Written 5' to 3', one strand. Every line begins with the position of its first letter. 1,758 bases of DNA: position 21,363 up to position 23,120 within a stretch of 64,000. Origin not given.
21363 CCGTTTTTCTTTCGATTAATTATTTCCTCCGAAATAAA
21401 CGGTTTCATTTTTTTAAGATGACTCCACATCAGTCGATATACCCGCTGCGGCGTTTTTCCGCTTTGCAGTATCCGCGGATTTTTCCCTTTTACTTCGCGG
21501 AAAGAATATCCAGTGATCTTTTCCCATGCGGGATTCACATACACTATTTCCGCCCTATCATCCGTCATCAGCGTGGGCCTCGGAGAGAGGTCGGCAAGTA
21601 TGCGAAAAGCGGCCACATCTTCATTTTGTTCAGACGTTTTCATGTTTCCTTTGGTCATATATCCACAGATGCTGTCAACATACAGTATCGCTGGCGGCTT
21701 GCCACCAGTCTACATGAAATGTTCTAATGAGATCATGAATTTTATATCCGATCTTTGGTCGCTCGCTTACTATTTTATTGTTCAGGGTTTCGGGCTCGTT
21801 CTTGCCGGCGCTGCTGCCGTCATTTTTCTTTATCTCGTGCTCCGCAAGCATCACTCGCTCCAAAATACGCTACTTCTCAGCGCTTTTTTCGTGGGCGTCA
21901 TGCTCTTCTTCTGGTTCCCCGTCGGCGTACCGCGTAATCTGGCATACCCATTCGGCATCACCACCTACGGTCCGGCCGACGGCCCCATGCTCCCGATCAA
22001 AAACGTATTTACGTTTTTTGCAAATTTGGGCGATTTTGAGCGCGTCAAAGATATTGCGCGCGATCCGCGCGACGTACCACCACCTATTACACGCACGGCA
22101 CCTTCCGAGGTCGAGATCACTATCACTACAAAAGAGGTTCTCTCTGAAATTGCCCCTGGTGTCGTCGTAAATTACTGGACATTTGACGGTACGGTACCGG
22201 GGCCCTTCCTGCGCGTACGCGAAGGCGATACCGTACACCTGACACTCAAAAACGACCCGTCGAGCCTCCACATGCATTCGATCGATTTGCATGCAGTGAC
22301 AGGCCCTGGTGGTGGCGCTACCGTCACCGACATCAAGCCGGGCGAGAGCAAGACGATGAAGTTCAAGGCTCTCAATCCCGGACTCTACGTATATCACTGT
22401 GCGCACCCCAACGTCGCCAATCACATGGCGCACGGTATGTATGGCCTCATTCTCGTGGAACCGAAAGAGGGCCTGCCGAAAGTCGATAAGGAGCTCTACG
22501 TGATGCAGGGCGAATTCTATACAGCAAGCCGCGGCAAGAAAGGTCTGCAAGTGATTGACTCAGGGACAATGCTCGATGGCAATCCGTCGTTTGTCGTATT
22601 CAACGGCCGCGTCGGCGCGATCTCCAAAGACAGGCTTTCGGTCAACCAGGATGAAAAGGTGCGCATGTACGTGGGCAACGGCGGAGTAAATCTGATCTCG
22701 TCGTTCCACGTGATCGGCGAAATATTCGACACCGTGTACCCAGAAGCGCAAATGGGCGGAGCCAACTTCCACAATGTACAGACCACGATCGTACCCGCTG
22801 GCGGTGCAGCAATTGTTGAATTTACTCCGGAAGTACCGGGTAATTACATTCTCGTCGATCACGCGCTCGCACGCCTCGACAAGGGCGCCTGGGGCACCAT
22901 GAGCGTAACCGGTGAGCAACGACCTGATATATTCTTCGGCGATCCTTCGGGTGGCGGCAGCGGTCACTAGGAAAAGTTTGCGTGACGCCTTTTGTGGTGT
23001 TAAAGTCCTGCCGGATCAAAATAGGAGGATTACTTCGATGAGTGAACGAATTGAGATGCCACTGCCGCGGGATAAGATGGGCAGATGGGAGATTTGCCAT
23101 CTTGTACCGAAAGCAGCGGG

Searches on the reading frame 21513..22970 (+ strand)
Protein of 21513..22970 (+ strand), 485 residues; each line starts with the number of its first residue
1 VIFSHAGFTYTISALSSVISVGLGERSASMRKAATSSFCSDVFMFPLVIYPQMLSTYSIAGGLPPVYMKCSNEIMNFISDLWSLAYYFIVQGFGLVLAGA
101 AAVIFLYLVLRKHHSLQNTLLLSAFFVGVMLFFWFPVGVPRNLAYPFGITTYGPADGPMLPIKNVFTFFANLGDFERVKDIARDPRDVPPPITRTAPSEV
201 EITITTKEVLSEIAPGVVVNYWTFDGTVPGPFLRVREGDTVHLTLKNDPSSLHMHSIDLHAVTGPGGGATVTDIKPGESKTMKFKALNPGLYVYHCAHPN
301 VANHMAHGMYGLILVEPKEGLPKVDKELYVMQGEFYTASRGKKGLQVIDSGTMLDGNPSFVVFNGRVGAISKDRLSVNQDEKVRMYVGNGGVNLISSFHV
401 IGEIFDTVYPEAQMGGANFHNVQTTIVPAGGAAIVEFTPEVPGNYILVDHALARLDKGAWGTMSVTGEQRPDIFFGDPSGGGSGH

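Call 9: search_protein_families(library=pfam, proteins=[window:21513-22970:+], max_evalue=0.01)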
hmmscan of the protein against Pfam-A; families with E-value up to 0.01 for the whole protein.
window:21513-22970:+ (485 aa): 3 families
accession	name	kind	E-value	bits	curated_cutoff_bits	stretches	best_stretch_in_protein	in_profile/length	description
PF07732.21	Cu-oxidase_3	-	6.1e-15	55.8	21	1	216-319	12-118/119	Multicopper oxidase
PF07731.20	Cu-oxidase_2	-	1.9e-13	50.8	20.4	2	230-318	32-136/137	Multicopper oxidase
PF13473.12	Cupredoxin_1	-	6.7e-05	23.3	27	1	233-297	37-93/104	Cupredoxin-like domain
